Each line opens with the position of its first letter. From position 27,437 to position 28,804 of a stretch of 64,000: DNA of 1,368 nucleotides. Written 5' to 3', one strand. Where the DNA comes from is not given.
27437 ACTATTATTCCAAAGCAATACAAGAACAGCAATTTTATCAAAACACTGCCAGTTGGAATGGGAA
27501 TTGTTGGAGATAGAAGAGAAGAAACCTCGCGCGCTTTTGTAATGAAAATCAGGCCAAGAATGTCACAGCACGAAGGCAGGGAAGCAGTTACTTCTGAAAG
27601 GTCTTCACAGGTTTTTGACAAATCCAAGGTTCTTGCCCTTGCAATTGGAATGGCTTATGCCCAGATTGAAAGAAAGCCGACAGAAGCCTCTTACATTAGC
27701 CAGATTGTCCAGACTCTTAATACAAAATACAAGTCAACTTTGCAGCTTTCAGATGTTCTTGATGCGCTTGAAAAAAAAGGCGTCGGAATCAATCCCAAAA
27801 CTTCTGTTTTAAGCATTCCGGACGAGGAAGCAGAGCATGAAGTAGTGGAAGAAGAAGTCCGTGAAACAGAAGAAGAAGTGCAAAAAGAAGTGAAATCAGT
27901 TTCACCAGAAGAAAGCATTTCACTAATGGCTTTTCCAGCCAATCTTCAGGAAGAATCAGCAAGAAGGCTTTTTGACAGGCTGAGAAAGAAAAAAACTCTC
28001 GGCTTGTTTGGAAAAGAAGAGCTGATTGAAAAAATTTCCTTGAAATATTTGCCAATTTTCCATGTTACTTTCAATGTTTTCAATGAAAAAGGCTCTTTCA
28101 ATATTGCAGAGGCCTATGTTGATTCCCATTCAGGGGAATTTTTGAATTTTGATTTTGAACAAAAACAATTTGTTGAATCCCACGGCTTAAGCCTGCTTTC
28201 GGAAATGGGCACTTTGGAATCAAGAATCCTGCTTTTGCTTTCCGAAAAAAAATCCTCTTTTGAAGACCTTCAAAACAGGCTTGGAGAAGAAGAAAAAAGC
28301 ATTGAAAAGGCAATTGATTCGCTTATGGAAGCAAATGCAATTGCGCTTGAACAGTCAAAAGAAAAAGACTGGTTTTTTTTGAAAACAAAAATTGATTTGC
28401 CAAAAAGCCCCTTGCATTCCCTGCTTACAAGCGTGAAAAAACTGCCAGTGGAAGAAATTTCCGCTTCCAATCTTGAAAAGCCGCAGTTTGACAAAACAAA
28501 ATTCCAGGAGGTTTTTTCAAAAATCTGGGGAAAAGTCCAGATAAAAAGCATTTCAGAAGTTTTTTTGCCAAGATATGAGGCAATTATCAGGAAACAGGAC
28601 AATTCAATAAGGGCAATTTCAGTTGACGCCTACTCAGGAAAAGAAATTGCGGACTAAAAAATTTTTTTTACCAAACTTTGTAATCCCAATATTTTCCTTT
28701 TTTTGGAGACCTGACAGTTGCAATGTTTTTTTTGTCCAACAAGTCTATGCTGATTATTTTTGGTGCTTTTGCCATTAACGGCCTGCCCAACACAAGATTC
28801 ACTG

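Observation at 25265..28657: HerA/FtsK-like ATPase with a 174-aa mini-intein in the Walker A loop and ~570 aa of unexplained N- and C-terminal extensions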

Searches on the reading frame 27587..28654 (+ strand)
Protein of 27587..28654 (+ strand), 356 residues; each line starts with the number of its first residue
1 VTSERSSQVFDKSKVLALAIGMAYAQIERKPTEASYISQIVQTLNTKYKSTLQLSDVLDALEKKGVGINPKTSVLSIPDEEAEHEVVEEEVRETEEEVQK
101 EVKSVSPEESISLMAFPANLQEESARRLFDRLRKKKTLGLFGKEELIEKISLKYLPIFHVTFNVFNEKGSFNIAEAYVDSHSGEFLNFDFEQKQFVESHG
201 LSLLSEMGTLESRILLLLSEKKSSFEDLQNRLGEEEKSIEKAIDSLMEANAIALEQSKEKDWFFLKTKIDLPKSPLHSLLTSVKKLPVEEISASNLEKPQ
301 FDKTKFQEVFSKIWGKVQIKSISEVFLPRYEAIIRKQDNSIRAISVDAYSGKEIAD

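Call 27: predict_structure(alignment_id=A1)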
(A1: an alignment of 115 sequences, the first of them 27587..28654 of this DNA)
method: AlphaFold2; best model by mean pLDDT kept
length: 356 residues; sequences in the alignment: 115
mean_pLDDT: 90.3   pTM: 0.69
mean pLDDT of the five models: 90.3, 89.6, 89.2, 88.7, 86.2
residues with pLDDT >= 90: 298; 70-90: 15; 50-70: 12; < 50: 31
segments of 3 or more residues with pLDDT < 50: 1-6, 80-95, 99-106
pLDDT, mean of each block of 10 residues (from residue 1): 52 94 95 96 93 97 96 88 40 49 55 95 97 80 89 98 97 98 98 97 98 98 98 98 98 96 98 97 98 94 97 98 98 95 97 90
secondary structure, 60 per line:
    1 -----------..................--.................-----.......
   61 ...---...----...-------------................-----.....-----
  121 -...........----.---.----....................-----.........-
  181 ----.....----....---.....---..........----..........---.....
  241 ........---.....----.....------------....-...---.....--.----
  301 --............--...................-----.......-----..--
elements in order: H12-29 H34-48 H54-63 E67-69 E74-76 H90-105 E111-115 H122-132 E146-165 E171-179 E185-189 E194-197 H201-205 H209-218 H225-232 H236-248 E252-256 E261-265 H278-281 E289-293 H303-314 E317-335 E341-347

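Call 33: search_protein_families(library=pfam, proteins=[window:27587-28654:+], max_evalue=10)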
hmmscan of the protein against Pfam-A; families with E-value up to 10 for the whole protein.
window:27587-28654:+ (356 aa): 6 families
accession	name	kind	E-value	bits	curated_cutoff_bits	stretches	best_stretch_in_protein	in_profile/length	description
PF14394.12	DUF4423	-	0.0017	18.6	30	1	215-298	29-114/165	Domain of unknown function (DUF4423)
PF01978.25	TrmB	-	0.05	13.9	25.6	1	216-259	16-59/68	Sugar-specific transcriptional regulator TrmB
PF24652.2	CEP76_C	-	0.058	13.7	22.5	1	82-137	48-101/140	Centrosomal protein of 76 kDa C-terminal domain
PF19925.4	DUF6388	-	0.77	10.7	25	1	81-138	5-62/107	Family of unknown function (DUF6388)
PF06148.17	COG2_N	-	1.1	9.8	24.3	0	184-203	7-28/75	COG2 N-terminal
PF02637.23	GatB_Yqey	-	1.6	9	27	1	191-231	75-115/148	GatB domain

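Call 43: search_protein_representatives(protein=window:27587-28654:+)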
Query: 356 residues. Proteins with E-value up to 0.001 (for the whole library): 71; up to 1e-10: 46; up to 1e-30: 23. The best 71 are listed.
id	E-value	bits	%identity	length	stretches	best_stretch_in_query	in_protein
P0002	1.1e-177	606.4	82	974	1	1-355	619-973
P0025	6.9e-72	258.9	42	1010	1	4-353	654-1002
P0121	1.9e-68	247.6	38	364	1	3-353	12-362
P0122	4.4e-58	213.5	34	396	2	83-354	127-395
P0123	2.1e-47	178.5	32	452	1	8-354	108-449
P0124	2.4e-45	171.7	35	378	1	7-354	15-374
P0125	1.4e-44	169.2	33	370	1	9-354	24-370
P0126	1.5e-41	159.2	35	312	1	42-353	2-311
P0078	1.7e-41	159.0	34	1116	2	78-354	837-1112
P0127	3.7e-41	157.9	35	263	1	105-353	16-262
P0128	1.3e-40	156.1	33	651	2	103-351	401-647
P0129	2.6e-40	155.2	47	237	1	2-211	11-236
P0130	4.0e-37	144.7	33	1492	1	10-352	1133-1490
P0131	6.3e-37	144.0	29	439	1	6-354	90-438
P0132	1.9e-36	142.5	34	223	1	138-352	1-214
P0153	4.7e-16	75.5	25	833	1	34-352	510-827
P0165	4.8e-10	55.7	26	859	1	153-354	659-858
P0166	7.8e-09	51.8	22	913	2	82-347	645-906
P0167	5.2e-08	49.0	26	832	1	26-346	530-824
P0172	2.2e-06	43.7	27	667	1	107-353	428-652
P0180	1.4e-04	37.8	25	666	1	106-352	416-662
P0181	1.5e-04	37.7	27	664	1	109-352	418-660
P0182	2.4e-04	37.0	29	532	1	75-354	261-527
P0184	3.7e-04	36.4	28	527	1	97-354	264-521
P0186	4.4e-04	36.1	25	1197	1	11-335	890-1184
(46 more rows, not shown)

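Call 44: search_protein_families(library=pfam, proteins=[P0172, P0180, P0181, P0128, P0153, P0167, P0166, P0186, P0182, P0184], max_evalue=0.001)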
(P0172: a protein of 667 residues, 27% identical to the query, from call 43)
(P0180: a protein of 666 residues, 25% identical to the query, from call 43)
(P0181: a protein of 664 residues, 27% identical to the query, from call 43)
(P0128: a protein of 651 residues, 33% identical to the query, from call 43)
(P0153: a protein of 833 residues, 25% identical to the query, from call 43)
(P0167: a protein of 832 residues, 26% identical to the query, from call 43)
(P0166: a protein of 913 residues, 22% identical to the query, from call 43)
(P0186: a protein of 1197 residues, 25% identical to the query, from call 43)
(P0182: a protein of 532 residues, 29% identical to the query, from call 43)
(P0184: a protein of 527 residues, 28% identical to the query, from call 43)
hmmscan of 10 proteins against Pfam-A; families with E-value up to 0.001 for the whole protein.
P0172 (667 aa): 4 families
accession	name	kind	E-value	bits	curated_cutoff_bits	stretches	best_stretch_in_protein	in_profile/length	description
PF01935.23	DUF87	-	1.6e-16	61.6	23.2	1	32-264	3-219/220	Helicase HerA, central domain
PF05872.18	HerA_C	-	1.3e-07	31.1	22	1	276-388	252-366/502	Helicase HerA-like C-terminal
PF05707.18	Zot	-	2.1e-05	24.5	20.3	1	284-345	84-146/197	Zonular occludens toxin (Zot)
PF00004.35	AAA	-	9e-05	23.4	21.2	0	247-343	25-128/131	ATPase family associated with various cellular activities (AAA)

P0180 (666 aa): 8 families
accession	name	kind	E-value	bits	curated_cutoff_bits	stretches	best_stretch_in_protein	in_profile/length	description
PF01935.23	DUF87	-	2.2e-13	51.3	23.2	1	20-243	14-218/220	Helicase HerA, central domain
PF10412.15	TrwB_AAD_bind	-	7.1e-09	35.5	20.5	1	19-114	6-94/387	Type IV secretion-system coupling protein DNA-binding domain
PF05872.18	HerA_C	-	2.1e-07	30.4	22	1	17-74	10-67/502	Helicase HerA-like C-terminal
PF13412.12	HTH_24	-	4.1e-05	23.5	21.9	1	520-566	1-47/48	Winged helix-turn-helix DNA-binding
PF12846.13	AAA_10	-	0.00019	21.1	27.5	0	29-67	22-60/362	AAA-like domain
PF01978.25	TrmB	-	0.00029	21.1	25.6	0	518-571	4-57/68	Sugar-specific transcriptional regulator TrmB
PF01580.24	FtsK_SpoIIIE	-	0.00067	19.6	24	0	3-56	20-67/221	FtsK/SpoIIIE family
PF13404.12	HTH_AsnC-type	-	0.00068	19.8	27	0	520-559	1-40/42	AsnC-type helix-turn-helix domain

P0181 (664 aa): 4 families
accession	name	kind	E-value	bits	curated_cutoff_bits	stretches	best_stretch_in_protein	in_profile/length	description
PF01935.23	DUF87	-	1.3e-17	65.1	23.2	1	10-258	8-216/220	Helicase HerA, central domain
PF05872.18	HerA_C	-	7.9e-10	38.4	22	1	10-93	7-91/502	Helicase HerA-like C-terminal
PF10412.15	TrwB_AAD_bind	-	5.4e-06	26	20.5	0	17-65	8-56/387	Type IV secretion-system coupling protein DNA-binding domain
PF06745.19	ATPase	-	8.8e-05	22.4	26.6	0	26-59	21-55/231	KaiC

P0128 (651 aa): 2 families
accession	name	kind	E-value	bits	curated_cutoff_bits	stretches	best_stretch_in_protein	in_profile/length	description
PF05872.18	HerA_C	-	1.6e-06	27.5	22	1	139-256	255-373/502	Helicase HerA-like C-terminal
PF02002.24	TFIIE_alpha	-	0.00015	22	22.9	1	503-552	11-61/105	TFIIE alpha subunit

P0153 (833 aa): 2 families
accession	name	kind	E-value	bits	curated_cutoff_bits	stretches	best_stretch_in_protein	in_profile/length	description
PF01935.23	DUF87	-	7.8e-15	56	23.2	1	92-315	27-219/220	Helicase HerA, central domain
PF05872.18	HerA_C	-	4.9e-05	22.6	22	0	344-454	255-366/502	Helicase HerA-like C-terminal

P0167 (832 aa): 5 families
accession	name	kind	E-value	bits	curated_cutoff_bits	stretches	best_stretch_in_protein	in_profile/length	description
PF01935.23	DUF87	-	3.5e-15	57.1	23.2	1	100-349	9-220/220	Helicase HerA, central domain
PF05872.18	HerA_C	-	4.8e-08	32.5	22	1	372-484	250-363/502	Helicase HerA-like C-terminal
PF24034.1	DUF7343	-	1.9e-05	24.9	27.6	1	692-743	9-60/62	Domain of unknown function (DUF7343)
PF00004.35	AAA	-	7.8e-05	23.6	21.2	0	366-441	42-127/131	ATPase family associated with various cellular activities (AAA)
PF24406.1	nSTAND_NTPase4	-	0.00055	20.4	27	1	542-579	4-41/58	Novel STAND NTPase 4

P0166 (913 aa): 2 families
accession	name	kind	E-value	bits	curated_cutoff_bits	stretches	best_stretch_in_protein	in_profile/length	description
PF01935.23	DUF87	-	1.8e-09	38.4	23.2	1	132-362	28-220/220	Helicase HerA, central domain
PF05872.18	HerA_C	-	6.8e-05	22.1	22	1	393-503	256-367/502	Helicase HerA-like C-terminal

P0186 (1197 aa): 7 families
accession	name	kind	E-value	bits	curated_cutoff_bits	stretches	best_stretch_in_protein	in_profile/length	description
PF14890.11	Intein_splicing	-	8.1e-28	97.6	35.8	1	91-513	5-155/155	Intein splicing domain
PF14528.11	LAGLIDADG_3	-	1.2e-17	64.3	22.5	1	306-387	3-82/82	LAGLIDADG-like domain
PF01935.23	DUF87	-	5.5e-11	43.4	23.2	1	514-718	37-220/220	Helicase HerA, central domain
PF05872.18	HerA_C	-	3.1e-05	23.3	22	1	741-853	248-361/502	Helicase HerA-like C-terminal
PF01079.26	Hint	-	0.00019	21.5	29.7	1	77-156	10-91/213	Hint module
PF14623.11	Vint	-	0.0008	19.7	27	0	80-167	2-81/166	Hint-domain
PF25213.1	HVO_A0261_N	-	0.00082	19.6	35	0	1063-1117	9-63/86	HVO_A0261 N-terminal domain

P0182 (532 aa): 1 family
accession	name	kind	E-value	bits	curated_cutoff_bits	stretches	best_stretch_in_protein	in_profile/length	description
PF01935.23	DUF87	-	1.2e-09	39.1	23.2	1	9-126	14-129/220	Helicase HerA, central domain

P0184 (527 aa): 8 families
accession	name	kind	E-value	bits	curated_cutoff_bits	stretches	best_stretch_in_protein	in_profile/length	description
PF01935.23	DUF87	-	2.7e-14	54.3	23.2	1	10-121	15-120/220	Helicase HerA, central domain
PF01978.25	TrmB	-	5.6e-06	26.6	25.6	1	374-429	3-58/68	Sugar-specific transcriptional regulator TrmB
PF00004.35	AAA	-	2.7e-05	25.1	21.2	1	22-188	2-127/131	ATPase family associated with various cellular activities (AAA)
PF03965.22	Penicillinase_R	-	5.2e-05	24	22.6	1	377-438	1-66/115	Penicillinase repressor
PF03413.25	PepSY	-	0.00018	22.2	24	1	469-524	2-60/60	Peptidase propeptide and YPEB domain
PF12846.13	AAA_10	-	0.00018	21.1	27.5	1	6-142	10-135/362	AAA-like domain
PF04079.22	SMC_ScpB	-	0.00055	20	27.4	0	377-435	81-140/160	Segregation and condensation complex subunit ScpB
PF13191.12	AAA_16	-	0.00068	20.6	32.6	0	22-144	28-147/167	AAA ATPase domain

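Call 45: list_cluster_members(proteins=[P0172, P0180, P0181, P0184, P0182, P0153, P0167, P0166, P0186, P0165])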
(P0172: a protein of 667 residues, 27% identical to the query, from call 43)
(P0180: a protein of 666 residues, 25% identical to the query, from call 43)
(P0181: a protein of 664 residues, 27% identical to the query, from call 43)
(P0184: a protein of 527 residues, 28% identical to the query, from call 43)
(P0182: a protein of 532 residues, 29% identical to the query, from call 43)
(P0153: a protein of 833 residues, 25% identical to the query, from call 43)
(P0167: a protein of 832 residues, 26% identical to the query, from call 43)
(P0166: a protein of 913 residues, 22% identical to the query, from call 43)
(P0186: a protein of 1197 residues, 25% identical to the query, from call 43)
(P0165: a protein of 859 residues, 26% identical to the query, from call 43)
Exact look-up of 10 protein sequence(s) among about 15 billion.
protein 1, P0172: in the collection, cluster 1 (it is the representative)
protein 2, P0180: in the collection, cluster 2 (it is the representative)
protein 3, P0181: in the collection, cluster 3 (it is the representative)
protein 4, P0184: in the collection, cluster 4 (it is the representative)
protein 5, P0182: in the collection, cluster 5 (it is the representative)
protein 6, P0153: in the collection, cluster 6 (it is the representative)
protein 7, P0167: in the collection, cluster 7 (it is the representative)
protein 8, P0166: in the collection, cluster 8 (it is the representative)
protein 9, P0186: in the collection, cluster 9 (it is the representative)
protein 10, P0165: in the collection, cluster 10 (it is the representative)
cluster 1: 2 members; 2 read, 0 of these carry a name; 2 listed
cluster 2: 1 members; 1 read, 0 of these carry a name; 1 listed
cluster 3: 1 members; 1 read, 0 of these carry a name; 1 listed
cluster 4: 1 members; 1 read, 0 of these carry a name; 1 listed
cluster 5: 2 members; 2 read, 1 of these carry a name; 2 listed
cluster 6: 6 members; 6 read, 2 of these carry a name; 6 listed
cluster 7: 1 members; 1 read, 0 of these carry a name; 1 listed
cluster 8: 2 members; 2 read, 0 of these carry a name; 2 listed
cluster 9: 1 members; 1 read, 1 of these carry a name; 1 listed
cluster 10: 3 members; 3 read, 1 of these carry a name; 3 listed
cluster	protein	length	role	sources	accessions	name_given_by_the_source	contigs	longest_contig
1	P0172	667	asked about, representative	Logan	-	-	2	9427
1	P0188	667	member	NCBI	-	-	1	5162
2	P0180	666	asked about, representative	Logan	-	-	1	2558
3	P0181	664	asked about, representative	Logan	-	-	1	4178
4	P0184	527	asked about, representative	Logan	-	-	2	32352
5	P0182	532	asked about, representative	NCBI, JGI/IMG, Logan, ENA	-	hypothetical protein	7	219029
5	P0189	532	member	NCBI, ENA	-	-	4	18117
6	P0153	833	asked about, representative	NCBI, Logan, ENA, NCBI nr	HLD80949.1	MAG TPA: ATP-binding protein [archaeon] | ATP-binding protein [archaeon]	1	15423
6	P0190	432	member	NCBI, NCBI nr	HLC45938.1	MAG TPA: ATP-binding protein, partial [archaeon] | ATP-binding protein [archaeon]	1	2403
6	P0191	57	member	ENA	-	-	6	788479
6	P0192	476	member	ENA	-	-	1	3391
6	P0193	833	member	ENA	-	-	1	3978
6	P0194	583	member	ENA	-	-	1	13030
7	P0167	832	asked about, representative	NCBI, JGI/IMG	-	-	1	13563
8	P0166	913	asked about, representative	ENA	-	-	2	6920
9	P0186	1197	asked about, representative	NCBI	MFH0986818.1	MAG: LAGLIDADG family homing endonuclease [Candidatus Micrarchaeota archaeon]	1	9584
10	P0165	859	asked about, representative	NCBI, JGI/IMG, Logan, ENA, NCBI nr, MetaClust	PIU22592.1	MAG: hypothetical protein COT14_00345 [Candidatus Diapherotrites archaeon ... | \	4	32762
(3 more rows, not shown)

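Call 46: find_encoding_contigs(protein=P0182, flank=8000, max_places=2)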
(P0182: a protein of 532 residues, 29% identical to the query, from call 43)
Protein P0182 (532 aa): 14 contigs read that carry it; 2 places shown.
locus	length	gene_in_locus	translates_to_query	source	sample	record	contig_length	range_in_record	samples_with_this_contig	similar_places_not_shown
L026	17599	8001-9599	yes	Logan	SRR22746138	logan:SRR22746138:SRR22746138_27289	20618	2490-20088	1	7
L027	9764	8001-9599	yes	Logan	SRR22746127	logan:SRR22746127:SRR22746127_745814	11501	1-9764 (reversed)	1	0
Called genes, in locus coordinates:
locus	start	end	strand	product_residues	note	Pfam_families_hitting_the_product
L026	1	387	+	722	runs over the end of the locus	-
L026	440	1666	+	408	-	-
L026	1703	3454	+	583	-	PF00654:Voltage_CLC, PF00571:CBS (faint)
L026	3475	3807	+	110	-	PF03819:MazG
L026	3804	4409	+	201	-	PF06736:TMEM175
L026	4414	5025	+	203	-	-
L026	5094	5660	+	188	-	PF02525:Flavodoxin_2, PF03358:FMN_red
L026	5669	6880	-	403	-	PF03952:Enolase_N, PF00113:Enolase_C, PF13378:MR_MLE_C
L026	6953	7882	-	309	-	-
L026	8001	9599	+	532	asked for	PF01935:DUF87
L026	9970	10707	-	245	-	-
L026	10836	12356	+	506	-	PF01676:Metalloenzyme, PF06415:iPGM_N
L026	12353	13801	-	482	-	PF09594:GT87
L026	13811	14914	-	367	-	PF00579:tRNA-synt_1b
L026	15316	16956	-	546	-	PF07705:CARDB (faint), PF23619:Ig_VWA7 (faint), PF10633:NPCBM_assoc (faint)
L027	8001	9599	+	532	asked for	PF01935:DUF87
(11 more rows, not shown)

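Call 47: find_encoding_contigs(protein=P0186, flank=8000, max_places=1)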
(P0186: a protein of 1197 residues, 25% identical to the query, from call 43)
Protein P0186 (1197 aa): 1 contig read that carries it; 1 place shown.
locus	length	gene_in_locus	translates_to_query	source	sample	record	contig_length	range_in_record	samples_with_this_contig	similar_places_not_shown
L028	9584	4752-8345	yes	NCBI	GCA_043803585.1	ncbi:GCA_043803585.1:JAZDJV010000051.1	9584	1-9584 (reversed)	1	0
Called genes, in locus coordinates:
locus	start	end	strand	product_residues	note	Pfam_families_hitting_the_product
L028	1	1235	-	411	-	?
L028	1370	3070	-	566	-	PF03485:Arg_tRNA_synt_N, PF00750:tRNA-synt_1d, PF05746:DALR_1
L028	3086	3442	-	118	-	-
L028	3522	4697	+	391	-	PF02683:DsbD_TM, PF13386:DsbD_2 (weak)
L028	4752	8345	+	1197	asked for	PF14890:Intein_splicing, PF14528:LAGLIDADG_3, PF01935:DUF87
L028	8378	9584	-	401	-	PF01336:tRNA_anti-codon, PF00152:tRNA-synt_2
